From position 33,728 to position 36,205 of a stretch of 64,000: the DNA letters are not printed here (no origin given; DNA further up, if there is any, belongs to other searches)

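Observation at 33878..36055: MurT and GatD fused in one 725-aa polypeptide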

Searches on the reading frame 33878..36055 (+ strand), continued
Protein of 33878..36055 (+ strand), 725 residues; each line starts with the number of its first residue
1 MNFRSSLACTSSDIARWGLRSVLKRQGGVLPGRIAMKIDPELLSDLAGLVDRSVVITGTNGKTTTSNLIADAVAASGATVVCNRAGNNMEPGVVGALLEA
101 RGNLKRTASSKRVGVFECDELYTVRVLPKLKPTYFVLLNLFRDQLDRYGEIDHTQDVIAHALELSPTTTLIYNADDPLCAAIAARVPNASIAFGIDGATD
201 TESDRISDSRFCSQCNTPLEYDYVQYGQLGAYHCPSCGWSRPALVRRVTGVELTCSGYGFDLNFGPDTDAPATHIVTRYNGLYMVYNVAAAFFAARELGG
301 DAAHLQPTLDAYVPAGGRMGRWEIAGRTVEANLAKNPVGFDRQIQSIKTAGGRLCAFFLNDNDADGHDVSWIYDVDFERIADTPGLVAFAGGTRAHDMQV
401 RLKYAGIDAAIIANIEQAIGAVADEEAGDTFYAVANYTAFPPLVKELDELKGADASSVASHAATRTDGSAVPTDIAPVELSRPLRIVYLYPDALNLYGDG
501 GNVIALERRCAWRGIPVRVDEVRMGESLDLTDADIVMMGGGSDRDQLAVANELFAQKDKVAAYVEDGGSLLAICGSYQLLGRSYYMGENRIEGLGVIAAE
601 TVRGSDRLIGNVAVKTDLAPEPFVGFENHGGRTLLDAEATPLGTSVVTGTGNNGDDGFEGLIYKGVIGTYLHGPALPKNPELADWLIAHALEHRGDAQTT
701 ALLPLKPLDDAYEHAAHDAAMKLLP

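Call 6: find_homologous_proteins(query=window:33878-36055:+, max_evalue=1e-10)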
Query window:33878-36055:+ (725 aa): 7925 proteins with E <= 1e-10 among 8000 candidates; the best 120 are listed.
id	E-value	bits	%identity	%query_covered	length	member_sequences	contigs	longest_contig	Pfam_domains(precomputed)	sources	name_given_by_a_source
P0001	0.0e+0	1564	95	100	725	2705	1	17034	PF08245.19,PF07685.21,PF08353.16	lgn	-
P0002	0.0e+0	1561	95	100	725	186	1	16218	PF08245.19,PF07685.21,PF08353.16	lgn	-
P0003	0.0e+0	1547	94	100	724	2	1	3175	PF08245.19,PF07685.21,PF08353.16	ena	-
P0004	0.0e+0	1545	94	100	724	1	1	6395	PF08245.19,PF07685.21,PF08353.16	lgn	-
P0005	0.0e+0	1543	94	100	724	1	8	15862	PF08245.19,PF07685.21,PF08353.16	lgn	-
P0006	0.0e+0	1542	94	100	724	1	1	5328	PF08245.19,PF07685.21,PF08353.16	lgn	-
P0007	0.0e+0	1542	94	100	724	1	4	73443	PF08245.19,PF07685.21,PF08353.16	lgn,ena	-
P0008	0.0e+0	1542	94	100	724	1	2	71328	PF08245.19,PF07685.21,PF08353.16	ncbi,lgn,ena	-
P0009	0.0e+0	1542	94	100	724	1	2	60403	PF08245.19,PF07685.21,PF08353.16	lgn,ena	-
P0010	0.0e+0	1542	94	100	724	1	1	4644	PF08245.19,PF07685.21,PF08353.16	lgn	-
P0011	0.0e+0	1541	94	100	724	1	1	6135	PF08245.19,PF07685.21,PF08353.16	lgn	-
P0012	0.0e+0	1541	94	100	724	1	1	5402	PF08245.19,PF07685.21,PF08353.16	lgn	-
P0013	0.0e+0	1541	94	100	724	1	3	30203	PF08245.19,PF07685.21,PF08353.16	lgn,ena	-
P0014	0.0e+0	1541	94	100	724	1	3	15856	PF08245.19,PF07685.21,PF08353.16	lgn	-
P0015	0.0e+0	1541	94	100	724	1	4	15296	PF08245.19,PF07685.21,PF08353.16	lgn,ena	-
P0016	0.0e+0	1540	94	100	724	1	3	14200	PF08245.19,PF07685.21,PF08353.16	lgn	-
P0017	0.0e+0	1539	94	100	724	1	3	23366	PF08245.19,PF07685.21,PF08353.16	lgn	-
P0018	0.0e+0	1539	94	100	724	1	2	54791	PF08245.19,PF07685.21,PF08353.16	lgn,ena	-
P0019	0.0e+0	1539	94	100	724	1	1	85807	PF08245.19,PF07685.21,PF08353.16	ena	-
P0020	0.0e+0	1539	94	100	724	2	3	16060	PF08245.19,PF07685.21,PF08353.16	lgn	-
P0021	0.0e+0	1536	94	100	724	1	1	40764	PF08245.19,PF07685.21,PF08353.16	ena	-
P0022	0.0e+0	1536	93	100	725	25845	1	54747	PF08245.19,PF07685.21,PF08353.16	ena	-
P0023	0.0e+0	1515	92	100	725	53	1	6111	PF08245.19,PF07685.21,PF08353.16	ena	-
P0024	0.0e+0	1415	93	93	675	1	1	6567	PF08245.19,PF07685.21,PF08353.16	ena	-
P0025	0.0e+0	1392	85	100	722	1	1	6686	PF08245.19,PF07685.21,PF08353.16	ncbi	-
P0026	0.0e+0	1385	85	100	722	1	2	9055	PF08245.19,PF07685.21,PF08353.16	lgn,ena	-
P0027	0.0e+0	1384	84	100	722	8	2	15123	PF08245.19,PF07685.21,PF08353.16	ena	-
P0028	0.0e+0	1377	85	100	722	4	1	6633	PF08245.19,PF07685.21,PF08353.16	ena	-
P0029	0.0e+0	1373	84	100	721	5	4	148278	PF08245.19,PF07685.21,PF08353.16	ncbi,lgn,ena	-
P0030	0.0e+0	1367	84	100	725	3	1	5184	PF08245.19,PF07685.21,PF08353.16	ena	-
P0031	0.0e+0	1346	83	100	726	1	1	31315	PF08245.19,PF07685.21,PF08353.16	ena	-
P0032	0.0e+0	1326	81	100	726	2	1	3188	PF08245.19,PF07685.21,PF08353.16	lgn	-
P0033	0.0e+0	1304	89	89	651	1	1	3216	PF08245.19,PF07685.21,PF08353.16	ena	-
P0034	0.0e+0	1252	77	100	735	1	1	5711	PF08245.19,PF07685.21,PF08353.16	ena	-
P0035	0.0e+0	1248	75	100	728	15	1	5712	PF08245.19,PF07685.21,PF08353.16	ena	-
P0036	0.0e+0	1246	75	100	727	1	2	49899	PF08245.19,PF07685.21,PF08353.16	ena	-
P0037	0.0e+0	1230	92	82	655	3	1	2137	PF08245.19,PF07685.21,PF08353.16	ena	-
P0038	0.0e+0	1210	74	100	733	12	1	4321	PF08245.19,PF07685.21,PF08353.16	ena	-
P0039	0.0e+0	1193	73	100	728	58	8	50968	PF08245.19,PF07685.21,PF08353.16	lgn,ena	-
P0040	0.0e+0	1186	73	100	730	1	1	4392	PF08245.19,PF07685.21,PF08353.16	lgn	-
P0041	0.0e+0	1186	73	100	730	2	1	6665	PF08245.19,PF07685.21,PF08353.16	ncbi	-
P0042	0.0e+0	1165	72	100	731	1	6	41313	PF08245.19,PF07685.21,PF08353.16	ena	-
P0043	0.0e+0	1157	72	100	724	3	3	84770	PF08245.19,PF07685.21,PF08353.16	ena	-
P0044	0.0e+0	1148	72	100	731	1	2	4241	PF08245.19,PF07685.21,PF08353.16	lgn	-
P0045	0.0e+0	1146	71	100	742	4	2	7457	PF08245.19,PF07685.21,PF08353.16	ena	-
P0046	0.0e+0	1146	73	100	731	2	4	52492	PF08245.19,PF07685.21,PF08353.16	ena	-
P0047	0.0e+0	1145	72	100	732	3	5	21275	PF08245.19,PF07685.21,PF08353.16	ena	-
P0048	0.0e+0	1144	72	100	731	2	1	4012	PF08245.19,PF07685.21,PF08353.16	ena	-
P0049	0.0e+0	1144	72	100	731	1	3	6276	PF08245.19,PF07685.21,PF08353.16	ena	-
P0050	0.0e+0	1135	69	100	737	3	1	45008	PF08245.19,PF07685.21,PF08353.16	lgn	-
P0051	0.0e+0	1134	70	100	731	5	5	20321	PF08245.19,PF07685.21,PF08353.16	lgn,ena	-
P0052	0.0e+0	1133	71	100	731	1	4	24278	PF08245.19,PF07685.21,PF08353.16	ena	-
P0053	0.0e+0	1129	70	100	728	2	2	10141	PF08245.19,PF07685.21,PF08353.16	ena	-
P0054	0.0e+0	1121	69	100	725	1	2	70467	PF08245.19,PF07685.21,PF08353.16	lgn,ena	-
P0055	0.0e+0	1120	69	100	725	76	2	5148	PF08245.19,PF07685.21,PF08353.16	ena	-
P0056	0.0e+0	1119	69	100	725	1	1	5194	PF08245.19,PF07685.21,PF08353.16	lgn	-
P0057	0.0e+0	1119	69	100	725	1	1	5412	PF08245.19,PF07685.21,PF08353.16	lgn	-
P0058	0.0e+0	1119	70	100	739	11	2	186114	PF08245.19,PF07685.21,PF08353.16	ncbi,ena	-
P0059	0.0e+0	1119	69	100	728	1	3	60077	PF08245.19,PF07685.21,PF08353.16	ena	-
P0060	0.0e+0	1119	69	100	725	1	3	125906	PF08245.19,PF07685.21,PF08353.16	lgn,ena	-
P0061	0.0e+0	1119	69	100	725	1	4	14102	PF08245.19,PF07685.21,PF08353.16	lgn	-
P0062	0.0e+0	1118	69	100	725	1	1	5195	PF08245.19,PF07685.21,PF08353.16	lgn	-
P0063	0.0e+0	1118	69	100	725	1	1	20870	PF08245.19,PF07685.21,PF08353.16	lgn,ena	-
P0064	0.0e+0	1118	69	100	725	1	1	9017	PF08245.19,PF07685.21,PF08353.16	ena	-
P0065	0.0e+0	1118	69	100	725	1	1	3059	PF08245.19,PF07685.21,PF08353.16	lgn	-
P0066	0.0e+0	1118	69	100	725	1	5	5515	PF08245.19,PF07685.21,PF08353.16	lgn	-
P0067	0.0e+0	1117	69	100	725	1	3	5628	PF08245.19,PF07685.21,PF08353.16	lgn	-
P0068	0.0e+0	1117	69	100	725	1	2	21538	PF08245.19,PF07685.21,PF08353.16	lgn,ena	-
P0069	0.0e+0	1117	69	100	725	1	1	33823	PF08245.19,PF07685.21,PF08353.16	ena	-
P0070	0.0e+0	1117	69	100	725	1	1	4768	PF08245.19,PF07685.21,PF08353.16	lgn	-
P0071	0.0e+0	1117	69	100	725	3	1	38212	PF08245.19,PF07685.21,PF08353.16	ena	-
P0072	0.0e+0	1116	69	100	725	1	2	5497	PF08245.19,PF07685.21,PF08353.16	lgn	-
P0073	0.0e+0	1115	69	100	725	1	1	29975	PF08245.19,PF07685.21,PF08353.16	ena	-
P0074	0.0e+0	1115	69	100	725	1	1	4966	PF08245.19,PF07685.21,PF08353.16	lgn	-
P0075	0.0e+0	1115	69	100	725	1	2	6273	PF08245.19,PF07685.21,PF08353.16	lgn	-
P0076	0.0e+0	1113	69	100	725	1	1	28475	PF08245.19,PF07685.21,PF08353.16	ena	-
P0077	0.0e+0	1113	69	100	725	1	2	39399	PF08245.19,PF07685.21,PF08353.16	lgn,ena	-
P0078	0.0e+0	1113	69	100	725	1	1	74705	PF08245.19,PF07685.21,PF08353.16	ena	-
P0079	0.0e+0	1113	69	100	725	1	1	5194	PF08245.19,PF07685.21,PF08353.16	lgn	-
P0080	0.0e+0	1112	69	100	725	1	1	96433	PF08245.19,PF07685.21,PF08353.16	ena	-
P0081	0.0e+0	1111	69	100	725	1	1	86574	PF08245.19,PF07685.21,PF08353.16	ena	-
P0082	0.0e+0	1111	69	100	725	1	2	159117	PF08245.19,PF07685.21,PF08353.16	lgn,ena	-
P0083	0.0e+0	1107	69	96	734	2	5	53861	PF08245.19,PF07685.21,PF08353.16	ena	-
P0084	0.0e+0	1104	67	100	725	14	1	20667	PF08245.19,PF07685.21,PF08353.16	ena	-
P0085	0.0e+0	1102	69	100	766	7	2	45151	PF08245.19,PF07685.21,PF08353.16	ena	-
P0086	0.0e+0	1100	68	100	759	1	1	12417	PF08245.19,PF07685.21,PF08353.16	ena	-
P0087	0.0e+0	1099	67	100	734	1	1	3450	PF08245.19,PF07685.21,PF08353.16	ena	-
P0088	0.0e+0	1096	67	100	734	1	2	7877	PF08245.19,PF07685.21,PF08353.16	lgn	-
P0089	0.0e+0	1095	66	100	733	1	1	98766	PF08245.19,PF07685.21,PF08353.16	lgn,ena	-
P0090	0.0e+0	1095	67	100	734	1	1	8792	PF08245.19,PF07685.21,PF08353.16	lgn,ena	-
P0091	0.0e+0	1093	67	100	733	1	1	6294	PF08245.19,PF07685.21,PF08353.16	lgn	-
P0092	0.0e+0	1092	67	96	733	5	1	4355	PF08245.19,PF07685.21,PF08353.16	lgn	-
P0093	0.0e+0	1091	66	100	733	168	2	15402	PF08245.19,PF07685.21,PF08353.16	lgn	-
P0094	0.0e+0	1090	66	100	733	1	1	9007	PF08245.19,PF07685.21,PF08353.16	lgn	-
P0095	0.0e+0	1089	66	100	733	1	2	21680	PF08245.19,PF07685.21,PF08353.16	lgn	-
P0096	0.0e+0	1089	66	100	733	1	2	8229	PF08245.19,PF07685.21,PF08353.16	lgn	-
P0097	0.0e+0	1089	66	100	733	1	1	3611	PF08245.19,PF07685.21,PF08353.16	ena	-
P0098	0.0e+0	1088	66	100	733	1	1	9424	PF08245.19,PF07685.21,PF08353.16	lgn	-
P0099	0.0e+0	1088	66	100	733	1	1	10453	PF08245.19,PF07685.21,PF08353.16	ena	-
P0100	0.0e+0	1087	65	100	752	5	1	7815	PF08245.19,PF07685.21,PF08353.16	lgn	-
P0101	0.0e+0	1087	66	100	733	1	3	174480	PF08245.19,PF07685.21,PF08353.16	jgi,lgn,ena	-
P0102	0.0e+0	1087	66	100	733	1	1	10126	PF08245.19,PF07685.21,PF08353.16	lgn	-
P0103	0.0e+0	1087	66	100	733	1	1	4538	PF08245.19,PF07685.21,PF08353.16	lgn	-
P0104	0.0e+0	1087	66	100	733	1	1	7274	PF08245.19,PF07685.21,PF08353.16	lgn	-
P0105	0.0e+0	1087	66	100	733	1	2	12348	PF08245.19,PF07685.21,PF08353.16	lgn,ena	-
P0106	0.0e+0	1086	66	100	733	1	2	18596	PF08245.19,PF07685.21,PF08353.16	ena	-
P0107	0.0e+0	1086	66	100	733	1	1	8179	PF08245.19,PF07685.21,PF08353.16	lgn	-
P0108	0.0e+0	1086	65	100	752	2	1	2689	PF08245.19,PF07685.21,PF08353.16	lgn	-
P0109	0.0e+0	1085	66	100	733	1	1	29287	PF08245.19,PF07685.21,PF08353.16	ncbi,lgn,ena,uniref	ncbi:MurT ligase domain-containing protein [Collinsella stercoris]|uniref:MurT ligase domain-contain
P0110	0.0e+0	1085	65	100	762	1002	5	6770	PF08245.19,PF07685.21,PF08353.16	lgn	-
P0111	0.0e+0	1085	66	100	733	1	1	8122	PF08245.19,PF07685.21,PF08353.16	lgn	-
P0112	0.0e+0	1084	66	100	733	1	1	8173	PF08245.19,PF07685.21,PF08353.16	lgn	-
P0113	0.0e+0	1084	66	100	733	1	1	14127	PF08245.19,PF07685.21,PF08353.16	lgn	-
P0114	0.0e+0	1084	66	100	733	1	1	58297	PF08245.19,PF07685.21,PF08353.16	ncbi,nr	ncbi:MAG: MurT ligase domain-containing protein [Collinsella stercoris]|nr:MurT ligase domain-contai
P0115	0.0e+0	1084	64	100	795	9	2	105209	PF08245.19,PF07685.21,PF08353.16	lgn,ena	-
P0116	0.0e+0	1084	66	100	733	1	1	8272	PF08245.19,PF07685.21,PF08353.16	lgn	-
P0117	0.0e+0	1083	66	100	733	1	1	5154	PF08245.19,PF07685.21,PF08353.16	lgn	-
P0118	0.0e+0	1083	66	100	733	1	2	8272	PF08245.19,PF07685.21,PF08353.16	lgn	-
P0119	0.0e+0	1083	66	100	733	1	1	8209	PF08245.19,PF07685.21,PF08353.16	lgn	-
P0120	0.0e+0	1083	66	100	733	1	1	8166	PF08245.19,PF07685.21,PF08353.16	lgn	-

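Call 7: list_cluster_members(proteins=[window:33878-36052:+])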
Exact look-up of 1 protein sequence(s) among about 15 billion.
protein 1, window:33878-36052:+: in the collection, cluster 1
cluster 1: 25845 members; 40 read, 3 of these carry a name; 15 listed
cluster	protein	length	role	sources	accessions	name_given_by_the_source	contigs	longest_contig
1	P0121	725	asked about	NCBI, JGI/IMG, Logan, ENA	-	CobQ-like glutamine amidotransferase family enzyme/UDP-N-acetylmuramyl tripeptide synthase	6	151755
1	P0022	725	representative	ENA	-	-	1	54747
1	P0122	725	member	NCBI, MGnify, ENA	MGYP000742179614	FL=1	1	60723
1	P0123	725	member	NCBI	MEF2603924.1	MAG: MurT ligase domain-containing protein [Collinsella sp.]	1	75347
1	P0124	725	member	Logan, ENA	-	-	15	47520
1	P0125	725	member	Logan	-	-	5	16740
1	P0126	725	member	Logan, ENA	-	-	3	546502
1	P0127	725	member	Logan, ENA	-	-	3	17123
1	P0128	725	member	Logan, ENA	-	-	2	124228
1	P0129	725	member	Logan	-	-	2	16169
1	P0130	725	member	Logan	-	-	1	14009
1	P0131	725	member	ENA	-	-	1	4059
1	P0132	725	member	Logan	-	-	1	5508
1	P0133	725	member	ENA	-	-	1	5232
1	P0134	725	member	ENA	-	-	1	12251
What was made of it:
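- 33878..36055 (+): Complete murT-gatD fusion CDS (725 codons plus stop). The exact protein is in a 25,845-member cluster (call 7).
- The identical 725-aa protein is in a cluster of 25,845 members drawn from NCBI, JGI, ENA and Logan assemblies (call 7).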

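Call 24: search_protein_representatives(protein=window:33878-36052:+)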
Query: 725 residues. Proteins with E-value up to 0.001 (for the whole library): 8553; up to 1e-10: 4780; up to 1e-30: 1638. The best 150 are listed.
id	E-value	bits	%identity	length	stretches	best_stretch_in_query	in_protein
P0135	0.0e+00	1025.6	64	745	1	2-724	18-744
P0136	3.7e-219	746.1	97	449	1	1-340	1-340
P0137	6.0e-196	669.4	47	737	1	2-723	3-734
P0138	2.5e-183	627.7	44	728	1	1-723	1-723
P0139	2.3e-173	594.7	46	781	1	1-722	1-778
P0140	1.8e-156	538.9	44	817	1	4-710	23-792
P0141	4.2e-150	517.8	40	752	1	12-716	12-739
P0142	3.8e-146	504.8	47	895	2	2-454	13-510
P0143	9.7e-140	483.6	54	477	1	1-449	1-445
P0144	1.4e-136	473.1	37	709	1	1-698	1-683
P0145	4.4e-135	468.2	42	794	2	5-466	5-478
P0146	7.3e-130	450.9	45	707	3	6-244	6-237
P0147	9.7e-127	440.6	47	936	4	4-283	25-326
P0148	2.0e-126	439.6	94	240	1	398-615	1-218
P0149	6.9e-125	434.5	93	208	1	89-294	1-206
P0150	9.6e-121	420.8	35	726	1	26-719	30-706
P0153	5.0e-105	368.8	38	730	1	26-717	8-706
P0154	5.3e-105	368.7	42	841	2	23-450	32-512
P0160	1.1e-92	328.1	37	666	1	14-716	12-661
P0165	3.2e-88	313.3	41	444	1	5-451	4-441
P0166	4.0e-88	313.0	42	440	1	1-444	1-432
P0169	1.0e-83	298.4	42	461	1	2-451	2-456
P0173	1.7e-81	291.1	38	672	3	483-699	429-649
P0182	5.1e-76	272.9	34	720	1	1-691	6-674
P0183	5.5e-76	272.8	36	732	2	3-443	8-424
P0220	2.4e-69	250.9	40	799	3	459-692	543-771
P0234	4.6e-68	246.6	31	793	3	25-184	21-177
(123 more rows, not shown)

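Call 26: list_cluster_members(proteins=[P0137, P0138, P0139, P0141, P0144, P0150, P0153, P0160, P0173, P0182])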
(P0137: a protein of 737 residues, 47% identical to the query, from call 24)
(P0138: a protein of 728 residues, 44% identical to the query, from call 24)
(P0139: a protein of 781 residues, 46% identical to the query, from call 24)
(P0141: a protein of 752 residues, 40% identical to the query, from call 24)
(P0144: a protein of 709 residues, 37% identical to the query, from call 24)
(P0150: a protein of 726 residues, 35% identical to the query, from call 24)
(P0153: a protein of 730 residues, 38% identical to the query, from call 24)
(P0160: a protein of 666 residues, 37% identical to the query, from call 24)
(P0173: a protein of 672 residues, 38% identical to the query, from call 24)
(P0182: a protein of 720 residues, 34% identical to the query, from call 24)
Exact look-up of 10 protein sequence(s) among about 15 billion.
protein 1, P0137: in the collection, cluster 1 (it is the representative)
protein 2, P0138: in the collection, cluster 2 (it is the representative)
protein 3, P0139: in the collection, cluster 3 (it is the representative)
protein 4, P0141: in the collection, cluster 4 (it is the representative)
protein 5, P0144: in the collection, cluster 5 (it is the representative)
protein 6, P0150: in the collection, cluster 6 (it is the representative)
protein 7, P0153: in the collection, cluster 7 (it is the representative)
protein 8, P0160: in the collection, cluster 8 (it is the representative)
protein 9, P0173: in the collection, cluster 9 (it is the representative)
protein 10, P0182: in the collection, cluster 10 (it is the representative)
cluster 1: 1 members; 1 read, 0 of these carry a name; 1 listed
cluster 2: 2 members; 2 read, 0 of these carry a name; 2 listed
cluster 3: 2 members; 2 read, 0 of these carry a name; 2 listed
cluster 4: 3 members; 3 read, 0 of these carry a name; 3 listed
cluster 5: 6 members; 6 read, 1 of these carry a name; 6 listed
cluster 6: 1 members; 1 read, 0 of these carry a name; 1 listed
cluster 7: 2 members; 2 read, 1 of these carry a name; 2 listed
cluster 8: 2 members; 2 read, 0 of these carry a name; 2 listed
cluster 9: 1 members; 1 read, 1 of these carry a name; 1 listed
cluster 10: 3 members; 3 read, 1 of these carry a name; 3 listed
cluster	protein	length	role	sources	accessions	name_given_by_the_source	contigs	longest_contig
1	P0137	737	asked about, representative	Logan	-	-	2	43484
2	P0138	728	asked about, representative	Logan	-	-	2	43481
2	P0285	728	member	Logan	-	-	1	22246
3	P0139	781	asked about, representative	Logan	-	-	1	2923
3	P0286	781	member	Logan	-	-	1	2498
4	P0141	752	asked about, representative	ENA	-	-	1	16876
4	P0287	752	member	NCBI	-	-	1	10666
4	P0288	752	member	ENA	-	-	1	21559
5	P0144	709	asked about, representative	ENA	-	-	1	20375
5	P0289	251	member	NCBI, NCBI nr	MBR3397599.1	MAG: glutamine amidotransferase [Lachnospiraceae bacterium] | glutamine amidotransferase [Lachnospiraceae bacterium]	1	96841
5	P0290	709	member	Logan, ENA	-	-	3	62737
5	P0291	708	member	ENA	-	-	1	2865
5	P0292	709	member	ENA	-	-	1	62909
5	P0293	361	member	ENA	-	-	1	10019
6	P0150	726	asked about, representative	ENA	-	-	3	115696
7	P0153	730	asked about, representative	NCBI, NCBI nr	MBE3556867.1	MAG: DUF1727 domain-containing protein [Firmicutes bacterium] | DUF1727 domain-containing protein [Bacillota bacterium]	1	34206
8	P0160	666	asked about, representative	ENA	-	-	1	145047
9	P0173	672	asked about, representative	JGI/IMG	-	lipid II isoglutaminyl synthase (glutamine-hydrolysing)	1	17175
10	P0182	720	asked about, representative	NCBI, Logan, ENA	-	-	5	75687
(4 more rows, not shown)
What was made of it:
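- Tried and rejected: Bacillota fusions are supported instead by the cluster names 'Lachnospiraceae bacterium' and 'Firmicutes bacterium' (call 26).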
